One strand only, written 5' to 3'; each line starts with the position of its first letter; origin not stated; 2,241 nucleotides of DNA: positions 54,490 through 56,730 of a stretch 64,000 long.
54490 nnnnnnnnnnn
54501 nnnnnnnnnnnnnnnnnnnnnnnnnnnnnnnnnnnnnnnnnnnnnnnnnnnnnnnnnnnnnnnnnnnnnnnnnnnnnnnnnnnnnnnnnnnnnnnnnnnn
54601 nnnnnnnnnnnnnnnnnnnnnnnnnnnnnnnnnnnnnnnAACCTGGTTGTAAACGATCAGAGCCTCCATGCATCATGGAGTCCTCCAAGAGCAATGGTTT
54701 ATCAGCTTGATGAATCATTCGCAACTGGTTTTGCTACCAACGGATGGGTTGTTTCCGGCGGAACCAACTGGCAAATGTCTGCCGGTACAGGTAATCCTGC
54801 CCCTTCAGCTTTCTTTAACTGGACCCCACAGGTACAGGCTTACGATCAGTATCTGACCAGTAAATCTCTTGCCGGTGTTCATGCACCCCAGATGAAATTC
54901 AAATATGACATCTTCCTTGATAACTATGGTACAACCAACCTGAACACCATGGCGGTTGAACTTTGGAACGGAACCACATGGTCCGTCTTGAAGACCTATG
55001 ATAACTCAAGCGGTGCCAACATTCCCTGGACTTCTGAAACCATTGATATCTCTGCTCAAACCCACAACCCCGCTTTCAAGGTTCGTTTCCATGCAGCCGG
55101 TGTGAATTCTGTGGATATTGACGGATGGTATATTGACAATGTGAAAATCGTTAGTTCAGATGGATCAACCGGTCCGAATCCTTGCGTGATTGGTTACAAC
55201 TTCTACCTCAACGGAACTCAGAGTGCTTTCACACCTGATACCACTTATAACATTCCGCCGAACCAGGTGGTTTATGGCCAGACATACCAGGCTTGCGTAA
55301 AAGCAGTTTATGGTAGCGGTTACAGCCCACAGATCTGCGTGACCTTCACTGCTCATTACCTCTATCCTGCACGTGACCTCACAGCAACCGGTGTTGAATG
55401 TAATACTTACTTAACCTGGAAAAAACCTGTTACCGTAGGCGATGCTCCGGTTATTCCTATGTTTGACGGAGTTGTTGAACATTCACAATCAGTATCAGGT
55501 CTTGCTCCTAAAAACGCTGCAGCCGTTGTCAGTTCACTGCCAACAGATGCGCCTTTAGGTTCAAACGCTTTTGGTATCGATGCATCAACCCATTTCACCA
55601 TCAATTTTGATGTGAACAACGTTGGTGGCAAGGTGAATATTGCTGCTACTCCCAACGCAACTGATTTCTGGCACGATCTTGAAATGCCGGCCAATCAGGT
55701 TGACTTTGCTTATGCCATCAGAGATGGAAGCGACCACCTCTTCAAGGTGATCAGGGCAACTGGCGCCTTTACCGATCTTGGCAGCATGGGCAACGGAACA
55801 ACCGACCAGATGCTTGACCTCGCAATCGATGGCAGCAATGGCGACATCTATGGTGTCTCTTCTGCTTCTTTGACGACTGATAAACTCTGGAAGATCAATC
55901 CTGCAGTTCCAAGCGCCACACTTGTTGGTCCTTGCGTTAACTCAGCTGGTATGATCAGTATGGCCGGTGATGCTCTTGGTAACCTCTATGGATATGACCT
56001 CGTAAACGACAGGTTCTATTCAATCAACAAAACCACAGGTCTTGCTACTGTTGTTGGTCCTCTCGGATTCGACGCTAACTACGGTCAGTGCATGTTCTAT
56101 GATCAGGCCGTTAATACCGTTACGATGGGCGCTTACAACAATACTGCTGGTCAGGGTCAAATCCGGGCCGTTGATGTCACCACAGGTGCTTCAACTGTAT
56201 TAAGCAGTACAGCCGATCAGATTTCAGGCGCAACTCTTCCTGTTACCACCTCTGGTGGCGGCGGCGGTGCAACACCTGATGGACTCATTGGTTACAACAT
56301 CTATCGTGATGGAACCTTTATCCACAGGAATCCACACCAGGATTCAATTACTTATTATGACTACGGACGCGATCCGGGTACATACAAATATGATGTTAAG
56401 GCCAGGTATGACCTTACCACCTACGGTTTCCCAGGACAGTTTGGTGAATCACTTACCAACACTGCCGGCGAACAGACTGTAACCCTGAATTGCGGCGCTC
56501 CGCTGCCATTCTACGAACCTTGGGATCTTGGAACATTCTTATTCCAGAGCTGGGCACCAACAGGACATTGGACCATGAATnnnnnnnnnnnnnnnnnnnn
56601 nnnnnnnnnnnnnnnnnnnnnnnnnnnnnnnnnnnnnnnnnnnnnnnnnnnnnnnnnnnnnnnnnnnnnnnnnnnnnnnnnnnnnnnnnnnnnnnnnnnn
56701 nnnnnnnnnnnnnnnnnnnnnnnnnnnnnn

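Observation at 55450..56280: Equal-length hypervariable cassette between ~94%-identical flanks in the giant paralogs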

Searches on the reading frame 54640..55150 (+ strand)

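Call 63: search_protein_families(library=pfam, proteins=[window:54640-55150:+], max_evalue=1)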
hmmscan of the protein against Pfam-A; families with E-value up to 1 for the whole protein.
window:54640-55150:+ (170 aa): 1 family
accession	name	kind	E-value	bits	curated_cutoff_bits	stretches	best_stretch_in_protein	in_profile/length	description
PF21471.3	Reelin_subrepeat-B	-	0.00015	22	27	1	110-170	68-126/127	Reelin subrepeat B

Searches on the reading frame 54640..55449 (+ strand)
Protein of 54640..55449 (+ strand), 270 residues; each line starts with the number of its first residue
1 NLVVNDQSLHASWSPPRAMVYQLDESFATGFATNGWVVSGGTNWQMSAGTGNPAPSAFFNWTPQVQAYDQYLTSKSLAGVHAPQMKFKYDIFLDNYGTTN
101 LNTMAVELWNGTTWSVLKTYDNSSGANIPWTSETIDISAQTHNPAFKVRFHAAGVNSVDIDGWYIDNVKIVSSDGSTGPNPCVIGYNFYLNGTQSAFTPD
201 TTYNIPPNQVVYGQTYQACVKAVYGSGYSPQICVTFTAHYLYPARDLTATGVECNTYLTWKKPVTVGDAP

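Call 24: find_related_loci(query=A3, collection=genome_contigs, flank=10000)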
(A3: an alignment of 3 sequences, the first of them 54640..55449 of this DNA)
Query A3 (270 aa) in genome_contigs; peptide patterns used: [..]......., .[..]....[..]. (x = any residue, [..] = any of these).
116 stretches matched a pattern; 75 encode a relative of the query (tblastn E <= 1e-3); 66 distinct loci.
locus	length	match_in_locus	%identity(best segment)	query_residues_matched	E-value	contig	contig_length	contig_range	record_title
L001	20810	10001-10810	95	1-270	2e-177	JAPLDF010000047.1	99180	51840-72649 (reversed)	MAG: Bacteroidetes bacterium isolate LacPavin_0419_WC70L_MAG_48_58 LacPavin_0419_WC70L_scaffold_234770, whole genome sho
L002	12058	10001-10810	88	1-270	1e-165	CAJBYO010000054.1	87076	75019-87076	MAG: uncultured Bacteroidales bacterium isolate Loc080925-6m_bin-0522 genome assembly, contig: bin-0522:054/104, whole g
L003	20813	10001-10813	86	1-270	7e-162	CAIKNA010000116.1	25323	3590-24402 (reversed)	MAG: uncultured Bacteroidales bacterium isolate AlinenLipids_bin-7146 genome assembly, contig: bin-7146:116/409, whole g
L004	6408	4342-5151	86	1-270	7e-161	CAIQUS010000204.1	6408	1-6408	MAG: uncultured Bacteroidales bacterium isolate Loclat_bin-08999 genome assembly, contig: bin-08999:204/253, whole genom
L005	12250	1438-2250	86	1-270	3e-155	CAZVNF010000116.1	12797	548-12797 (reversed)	MAG TPA_asm: uncultured Draconibacterium sp. isolate SRP272421_co4_125 genome assembly, contig: NODE_14228_length_12797_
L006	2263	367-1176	80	1-270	3e-162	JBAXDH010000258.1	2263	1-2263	MAG: bacterium isolate ELA214 MAG214_258, whole genome shotgun sequence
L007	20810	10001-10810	77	1-270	1e-140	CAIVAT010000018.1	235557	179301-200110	MAG: uncultured Bacteroidales bacterium isolate AM-2014_bin-2870 genome assembly, contig: bin-2870:018/195, whole genome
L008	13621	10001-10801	78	1-270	5e-139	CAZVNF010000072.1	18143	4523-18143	MAG TPA_asm: uncultured Draconibacterium sp. isolate SRP272421_co4_125 genome assembly, contig: NODE_7751_length_18143_c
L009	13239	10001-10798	72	1-269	1e-127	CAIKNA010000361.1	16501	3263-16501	MAG: uncultured Bacteroidales bacterium isolate AlinenLipids_bin-7146 genome assembly, contig: bin-7146:361/409, whole g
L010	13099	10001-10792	71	1-268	4e-122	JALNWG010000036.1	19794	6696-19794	MAG: Bacteroidales bacterium isolate SO_2016_LW1 bin 64 scaffold02594_LW64-88_2016, whole genome shotgun sequence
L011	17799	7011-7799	61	1-263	6e-107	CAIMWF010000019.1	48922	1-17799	MAG: uncultured Bacteroidales bacterium isolate AlinenLipids_bin-5057 genome assembly, contig: bin-5057:019/175, whole g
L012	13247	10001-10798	57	1-266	4e-95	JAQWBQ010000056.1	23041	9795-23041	MAG: Bacteroidales bacterium isolate STF2_223 NODE_5251_length_23041_cov_8.657022_Sandtown_F2, whole genome shotgun sequ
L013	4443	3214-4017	55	2-270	4e-94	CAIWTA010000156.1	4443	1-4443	MAG: uncultured Bacteroidales bacterium isolate KR5_bin-778 genome assembly, contig: bin-778:156/329, whole genome shotg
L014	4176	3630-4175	77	1-182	2e-93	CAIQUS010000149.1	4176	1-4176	MAG: uncultured Bacteroidales bacterium isolate Loclat_bin-08999 genome assembly, contig: bin-08999:149/253, whole genom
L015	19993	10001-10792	57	1-264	2e-92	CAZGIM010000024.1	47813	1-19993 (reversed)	MAG TPA_asm: uncultured Prolixibacteraceae bacterium isolate SRP263991_co1_301 genome assembly, contig: NODE_714_length_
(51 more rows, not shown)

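Call 76: search_protein_families(library=pfam, proteins=[L001:14102-20671:+], max_evalue=0.001)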
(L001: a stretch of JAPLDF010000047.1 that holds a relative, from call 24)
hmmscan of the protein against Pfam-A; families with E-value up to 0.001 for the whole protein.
L001:14102-20671:+ (2189 aa): 5 families
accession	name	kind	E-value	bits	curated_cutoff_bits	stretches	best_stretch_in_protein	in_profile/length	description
PF13620.12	CarboxypepD_reg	-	2.2e-21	76.5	32.3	3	203-278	1-81/82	Carboxypeptidase regulatory-like domain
PF18962.6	Por_Secre_tail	-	2.3e-13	50.6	27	1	2117-2187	1-75/75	Secretion system C-terminal sorting domain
PF13715.12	CarbopepD_reg_2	-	2.6e-13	50.2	32.2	1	205-276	2-74/88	CarboxypepD_reg-like domain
PF21471.3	Reelin_subrepeat-B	-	7e-10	39.2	27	0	128-173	58-102/127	Reelin subrepeat B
PF08308.17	PEGA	-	1.8e-05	25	20.8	0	329-364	34-69/71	PEGA domain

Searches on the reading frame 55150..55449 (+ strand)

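Call 63: search_protein_families(library=pfam, proteins=[window:55150-55449:+], max_evalue=1)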
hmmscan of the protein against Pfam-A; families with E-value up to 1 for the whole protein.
window:55150-55449:+ (100 aa): 1 family
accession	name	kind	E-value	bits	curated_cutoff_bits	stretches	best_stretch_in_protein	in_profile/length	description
PF22387.1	PhiCb5_coat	-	0.048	14.1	27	1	17-62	29-77/89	Phage phiCb5, coat protein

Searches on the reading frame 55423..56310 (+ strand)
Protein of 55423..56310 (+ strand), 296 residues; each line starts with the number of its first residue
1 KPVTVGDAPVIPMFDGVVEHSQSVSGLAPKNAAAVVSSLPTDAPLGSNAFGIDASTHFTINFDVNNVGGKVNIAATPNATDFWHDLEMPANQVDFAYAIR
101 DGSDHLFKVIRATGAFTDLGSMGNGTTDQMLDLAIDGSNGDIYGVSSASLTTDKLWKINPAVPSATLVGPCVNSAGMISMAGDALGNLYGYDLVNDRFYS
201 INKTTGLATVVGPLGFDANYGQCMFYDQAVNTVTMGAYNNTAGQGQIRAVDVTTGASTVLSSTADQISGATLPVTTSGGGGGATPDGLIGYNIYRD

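Call 9: search_protein_families(library=pfam, proteins=[window:55423-56310:+], max_evalue=10)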
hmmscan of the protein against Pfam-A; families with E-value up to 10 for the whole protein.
window:55423-56310:+ (296 aa): 1 family
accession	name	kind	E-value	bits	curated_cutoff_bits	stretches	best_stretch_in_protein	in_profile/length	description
PF21959.2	DUF6923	-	5.1e-07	30.1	27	1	95-261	48-212/234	Repeat of unknown function (DUF6923)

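Call 13: find_homologous_proteins(query=window:55450-56280:+)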
Query window:55450-56280:+ (277 aa): 26 proteins with E <= 0.001 among 2582 candidates.
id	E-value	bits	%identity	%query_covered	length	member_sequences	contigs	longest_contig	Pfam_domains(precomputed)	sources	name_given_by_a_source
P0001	1.4e-55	207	50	83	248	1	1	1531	-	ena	-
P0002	6.4e-31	126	49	56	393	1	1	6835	-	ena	-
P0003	2.0e-27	114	44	59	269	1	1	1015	PF21959.3,PF14339.13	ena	-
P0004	3.1e-25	107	38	86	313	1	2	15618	-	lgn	-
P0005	2.6e-24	104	41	72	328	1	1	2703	-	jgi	jgi:hypothetical protein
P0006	3.1e-24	104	36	91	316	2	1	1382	-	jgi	-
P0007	9.6e-20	89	44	44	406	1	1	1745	PF00801.27,PF21959.3,PF14339.13,PF18911.7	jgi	jgi:hypothetical protein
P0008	1.6e-16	79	40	51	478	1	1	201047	PF18962.8,PF14339.13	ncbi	ncbi:MAG: T9SS type A sorting domain-containing protein, partial [Aequorivita sp.]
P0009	3.6e-16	78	34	83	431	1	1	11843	PF21959.3,PF14339.13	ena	-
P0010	7.4e-16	77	30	90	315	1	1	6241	PF21959.3,PF14339.13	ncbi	-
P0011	4.4e-13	67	32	75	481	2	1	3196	PF21959.3,PF14339.13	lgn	-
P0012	1.3e-12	66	50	25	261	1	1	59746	PF07589.17,PF21959.3,PF14339.13,PF08450.19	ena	-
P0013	1.8e-12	65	37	45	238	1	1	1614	PF14339.13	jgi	jgi:hypothetical protein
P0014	7.4e-12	63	39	45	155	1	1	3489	PF21959.3,PF14339.13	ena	-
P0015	5.4e-10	57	30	58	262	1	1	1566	PF07589.17,PF21959.3,PF14339.13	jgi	jgi:DNA-binding beta-propeller fold protein YncE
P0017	1.6e-9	56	33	62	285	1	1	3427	PF21959.3,PF14339.13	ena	-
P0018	1.7e-9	56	28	77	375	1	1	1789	PF14339.13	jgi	jgi:hypothetical protein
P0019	4.8e-7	48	35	47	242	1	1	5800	PF21959.3,PF14339.13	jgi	-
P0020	1.7e-6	46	30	57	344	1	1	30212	PF21959.3,PF14339.13,PF08450.19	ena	-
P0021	1.9e-6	46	31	60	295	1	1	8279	PF21959.3,PF14339.13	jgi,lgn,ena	-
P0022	4.9e-5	41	34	47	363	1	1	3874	PF21959.3,PF14339.13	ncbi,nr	ncbi:MAG: hypothetical protein KDC98_24300, partial [Planctomycetes bacterium]|nr:hypothetical prote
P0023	7.7e-5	40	31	60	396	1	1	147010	PF14339.13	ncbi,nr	ncbi:MAG: hypothetical protein JNK02_14220 [Planctomycetes bacterium]|nr:hypothetical protein [Planc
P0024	2.1e-4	39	33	46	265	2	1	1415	PF21959.3,PF14339.13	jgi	jgi:hypothetical protein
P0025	2.3e-4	39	30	40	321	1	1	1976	PF21959.3,PF14339.13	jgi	jgi:DNA-binding beta-propeller fold protein YncE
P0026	2.9e-4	39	33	61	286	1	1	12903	PF14339.13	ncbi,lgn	-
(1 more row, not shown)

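Call 19: search_solved_structures(query=A1, max_evalue=10)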
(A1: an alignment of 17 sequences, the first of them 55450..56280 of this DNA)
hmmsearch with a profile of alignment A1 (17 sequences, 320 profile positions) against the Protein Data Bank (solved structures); distinct sequences matched with E-value up to 10: 89 (the best 60 are shown).
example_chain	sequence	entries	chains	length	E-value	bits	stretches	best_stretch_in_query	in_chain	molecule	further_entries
3wwa_A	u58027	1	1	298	9.7e-25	90.8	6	94-196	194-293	Pizza7H protein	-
6qsd_A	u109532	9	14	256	6e-24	88.2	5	94-196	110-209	Pizza6S | Pizza6-S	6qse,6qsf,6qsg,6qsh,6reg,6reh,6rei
7zqg_A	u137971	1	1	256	1.8e-23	86.6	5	94-196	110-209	Pizza6-KSH-TSH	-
6f0s_A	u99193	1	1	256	3.6e-22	82.3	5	94-196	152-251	Pizza6-SYW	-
6i39_A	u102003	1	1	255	5.2e-20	75.2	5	96-196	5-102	v31Pizza6-AYW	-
6i38_A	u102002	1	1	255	1.6e-19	73.7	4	93-196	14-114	nv2Pizza6-AYW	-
7zph_A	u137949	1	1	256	2.3e-19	73.1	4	94-196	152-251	Pizza6-TNK-RSH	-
6i37_A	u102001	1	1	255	2.5e-19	73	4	93-196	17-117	nv1Pizza6-AYW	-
6rej_A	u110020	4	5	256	5.3e-19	71.9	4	94-196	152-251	Pizza6-SH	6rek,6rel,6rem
3ww9_A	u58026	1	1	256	6.6e-19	71.6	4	94-196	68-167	pizza6 protein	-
7zpw_A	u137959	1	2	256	1.3e-18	70.7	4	93-196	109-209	Pizza6-TSK-TSH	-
7zq2_A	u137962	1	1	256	2.4e-18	69.7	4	94-196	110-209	Pizza6-RSH-TSH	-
7zpz_A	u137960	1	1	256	3.5e-18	69.2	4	93-196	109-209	Pizza6-TSR-TSH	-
6i3a_A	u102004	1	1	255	6.5e-18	68.3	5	94-196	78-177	v22Pizza6-AYW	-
6f0t_A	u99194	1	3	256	1.1e-17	67.6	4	93-196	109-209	Pizza6-SFW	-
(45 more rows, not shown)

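Call 29: predict_structure(alignment_id=A1)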
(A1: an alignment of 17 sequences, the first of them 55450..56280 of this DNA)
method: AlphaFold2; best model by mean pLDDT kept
length: 277 residues; sequences in the alignment: 17
mean_pLDDT: 83.3   pTM: 0.80
mean pLDDT of the five models: 83.3, 82.9, 82.1, 82.0, 80.4
residues with pLDDT >= 90: 182; 70-90: 44; 50-70: 6; < 50: 45
segments of 3 or more residues with pLDDT < 50: 1-36, 269-277
pLDDT, mean of each block of 10 residues (from residue 1): 38 32 38 59 95 95 95 92 93 93 96 82 93 91 91 96 91 95 93 97 90 85 92 94 96 94 73 39
secondary structure, 60 per line:
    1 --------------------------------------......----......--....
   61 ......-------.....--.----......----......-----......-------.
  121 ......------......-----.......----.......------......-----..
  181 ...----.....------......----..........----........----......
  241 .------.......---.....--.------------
elements in order: E39-44 E49-54 E57-66 E74-78 E86-91 E96-101 E107-112 E120-126 E133-138 E144-150 E155-161 E168-173 E179-183 E188-192 E199-204 E209-218 E223-230 E235-241 E248-254 E258-262

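Call 36: fold_search(model_id=the predicted structure, library=pdb)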
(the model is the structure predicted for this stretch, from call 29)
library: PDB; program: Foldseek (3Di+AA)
matches with E <= 10: 1730; with E <= 0.001: 709
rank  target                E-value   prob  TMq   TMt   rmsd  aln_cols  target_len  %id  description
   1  6i39                  1.1e-07  1.00  0.52  0.56   7.1       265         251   13  Crystal structure of v31Pizza6-AYW, a circularly permuted designer protein (released 2019-11-20)
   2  6f0t_A                1.6e-07  1.00  0.49  0.53   4.3       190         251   17  Crystal structure of Pizza6-SFW (released 2018-03-21)
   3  7zqg                  1.6e-07  1.00  0.50  0.55   6.4       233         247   14  Crystal structure of Pizza6-KSH-TSH with Silicotungstic Acid (STA) polyoxometalate (released 2023-05-10)
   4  5gje_A                2.4e-07  1.00  0.53  0.27   6.8       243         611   12  Three-dimensional reconstruction of human LRP6 ectodomain complexed with Dkk1 (released 2017-01-18)
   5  4dg6_A                2.4e-07  1.00  0.53  0.27   6.8       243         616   12  Crystal structure of domains 1 and 2 of LRP6 (released 2012-06-13)
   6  1npe_A                2.9e-07  1.00  0.54  0.56   6.6       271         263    9  Crystal structure of Nidogen/Laminin Complex (released 2003-08-12)
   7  9m58_B                2.9e-07  1.00  0.49  0.36   8.5       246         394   11  Cu/Zn-superoxide dismutase from Deinococcus radiodurans (Calcium-free) (released 2025-09-24)
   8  3s94_B                3.6e-07  1.00  0.53  0.28   7.0       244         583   11  Crystal structure of LRP6-E1E2 (released 2011-11-02)
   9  3s2k_A                3.8e-07  1.00  0.52  0.27   5.6       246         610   14  Structural basis of Wnt signaling inhibition by Dickkopf binding to LRP5/6. (released 2011-11-02)
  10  3s94_A                3.8e-07  1.00  0.53  0.28   7.0       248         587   12  Crystal structure of LRP6-E1E2 (released 2011-11-02)
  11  3v64_D                5.0e-07  1.00  0.54  0.46   4.8       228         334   11  Crystal Structure of agrin and LRP4 (released 2012-04-25)
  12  9a2l_MODEL_1_A        5.0e-07  1.00  0.45  0.32   6.1       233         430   14  Model of E. coli TolB by in-cell photo-crosslinking MS and deep learning (released 2023-02-24)
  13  2ivz_D                5.2e-07  1.00  0.55  0.41   5.2       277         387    8  Structure of TolB in complex with a peptide of the colicin E9 T- domain (released 2006-08-16)
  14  8ctg_C                5.2e-07  1.00  0.50  0.27   7.6       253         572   13  Extracellular architecture of an engineered canonical Wnt signaling ternary complex (released 2023-03-15)
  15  3v64_C                6.5e-07  1.00  0.53  0.45   5.2       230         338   10  Crystal Structure of agrin and LRP4 (released 2012-04-25)
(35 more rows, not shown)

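Call 45: search_protein_families(library=ncbifam, proteins=[window:55450-56280:+], max_evalue=1)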
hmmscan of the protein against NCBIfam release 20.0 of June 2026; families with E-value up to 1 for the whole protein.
window:55450-56280:+ (277 aa): 1 family
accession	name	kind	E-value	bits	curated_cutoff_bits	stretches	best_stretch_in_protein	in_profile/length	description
TIGR01531.1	glyc_debranch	equivalog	0.087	9.9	1399.55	1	164-195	615-646/1443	glycogen debranching enzyme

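Call 57: find_related_loci(query=window:55450-56280:+, collection=metagenome_contigs, flank=10000)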
Query window:55450-56280:+ (277 aa) in metagenome_contigs; peptide patterns used: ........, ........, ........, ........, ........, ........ (x = any residue, [..] = any of these).
148 stretches matched a pattern; 7 encode a relative of the query (tblastn E <= 1e-3); 6 distinct loci.
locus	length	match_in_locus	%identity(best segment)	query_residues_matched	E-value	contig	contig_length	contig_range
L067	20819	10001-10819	83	2-277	9e-149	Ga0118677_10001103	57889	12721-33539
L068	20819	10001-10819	82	2-277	1e-148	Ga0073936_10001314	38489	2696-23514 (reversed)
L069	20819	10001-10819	77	2-276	7e-138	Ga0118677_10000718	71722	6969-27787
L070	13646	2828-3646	77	2-276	2e-137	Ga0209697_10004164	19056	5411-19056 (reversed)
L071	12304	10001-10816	74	1-272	1e-132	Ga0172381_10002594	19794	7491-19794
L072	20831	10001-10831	79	2-277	4e-137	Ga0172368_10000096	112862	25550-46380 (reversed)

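Call 76: search_protein_families(library=pfam, proteins=[L069:7331-14722:+], max_evalue=0.001)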
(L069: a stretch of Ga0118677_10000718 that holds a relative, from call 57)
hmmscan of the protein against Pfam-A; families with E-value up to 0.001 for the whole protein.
L069:7331-14722:+ (2463 aa): 6 families
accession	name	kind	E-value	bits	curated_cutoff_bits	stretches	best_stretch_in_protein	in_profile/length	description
PF19190.6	BACON_2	-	1.7e-18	66.8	25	2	1407-1487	4-93/94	Viral BACON domain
PF15902.12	Sortilin-Vps10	-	1.3e-16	60.9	33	1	255-361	3-117/446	Sortilin, neurotensin receptor 3,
PF13004.13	BACON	-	1.3e-12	47.9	25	2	1430-1486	2-61/61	Putative binding domain, N-terminal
PF18370.7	RGI_lyase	-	8.6e-10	39.3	27.8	0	1756-1824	10-78/86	Rhamnogalacturonan I lyases beta-sheet domain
PF18962.6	Por_Secre_tail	-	1.4e-07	32.1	27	1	2388-2461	1-74/75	Secretion system C-terminal sorting domain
PF00963.24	Cohesin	-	2.9e-05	24.7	24.1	1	2144-2188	4-50/139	Cohesin domain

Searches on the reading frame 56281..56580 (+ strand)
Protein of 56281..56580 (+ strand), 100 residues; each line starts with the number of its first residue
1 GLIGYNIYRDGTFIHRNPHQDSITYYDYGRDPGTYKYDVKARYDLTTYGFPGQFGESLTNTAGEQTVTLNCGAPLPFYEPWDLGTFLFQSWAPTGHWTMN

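Call 63: search_protein_families(library=pfam, proteins=[window:56281-56580:+], max_evalue=1)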
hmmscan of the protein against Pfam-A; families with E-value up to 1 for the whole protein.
window:56281-56580:+ (100 aa): 1 family
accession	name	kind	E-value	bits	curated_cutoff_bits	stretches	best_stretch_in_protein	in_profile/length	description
PF18370.7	RGI_lyase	-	0.0094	16.7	27.8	1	3-41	33-70/86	Rhamnogalacturonan I lyases beta-sheet domain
